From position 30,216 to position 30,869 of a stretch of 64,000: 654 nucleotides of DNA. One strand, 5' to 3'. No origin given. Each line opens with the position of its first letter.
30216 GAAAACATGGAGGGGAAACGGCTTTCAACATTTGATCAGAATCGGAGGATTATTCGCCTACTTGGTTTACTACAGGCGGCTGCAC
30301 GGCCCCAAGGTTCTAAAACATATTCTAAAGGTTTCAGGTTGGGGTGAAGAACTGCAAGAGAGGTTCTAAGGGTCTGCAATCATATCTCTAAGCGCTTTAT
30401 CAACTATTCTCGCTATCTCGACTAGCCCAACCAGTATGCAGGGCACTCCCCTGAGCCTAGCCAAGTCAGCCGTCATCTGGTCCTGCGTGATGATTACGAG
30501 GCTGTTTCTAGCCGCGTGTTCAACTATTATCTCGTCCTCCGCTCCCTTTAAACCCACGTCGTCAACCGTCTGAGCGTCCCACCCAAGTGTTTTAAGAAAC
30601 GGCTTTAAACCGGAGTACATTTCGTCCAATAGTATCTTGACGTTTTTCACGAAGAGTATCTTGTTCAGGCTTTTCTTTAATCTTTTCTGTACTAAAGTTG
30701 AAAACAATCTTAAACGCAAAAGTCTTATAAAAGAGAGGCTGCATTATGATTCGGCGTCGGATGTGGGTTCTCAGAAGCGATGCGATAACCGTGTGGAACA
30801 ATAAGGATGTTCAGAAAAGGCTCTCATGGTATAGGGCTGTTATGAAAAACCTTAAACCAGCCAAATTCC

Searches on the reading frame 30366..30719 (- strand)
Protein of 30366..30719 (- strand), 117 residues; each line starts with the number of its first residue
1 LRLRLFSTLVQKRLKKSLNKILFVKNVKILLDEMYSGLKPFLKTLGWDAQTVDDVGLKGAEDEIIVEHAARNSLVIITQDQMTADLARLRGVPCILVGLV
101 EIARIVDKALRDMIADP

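Call 10: search_protein_families(library=pfam, proteins=[window:30366-30719:-], max_evalue=0.001)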
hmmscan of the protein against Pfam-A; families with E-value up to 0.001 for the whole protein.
window:30366-30719:- (117 aa): 3 families
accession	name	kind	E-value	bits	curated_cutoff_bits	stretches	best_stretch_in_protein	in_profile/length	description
PF18480.7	DUF5615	-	1.1e-10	41.8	23.8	1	28-99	2-74/110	Domain of unknown function (DUF5615)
PF18478.7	PIN_10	-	5e-05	23.7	26.2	1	34-82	13-61/84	PIN like domain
PF01927.22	Mut7-C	-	0.00036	21.1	23.3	1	28-90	2-59/146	Mut7-C RNAse domain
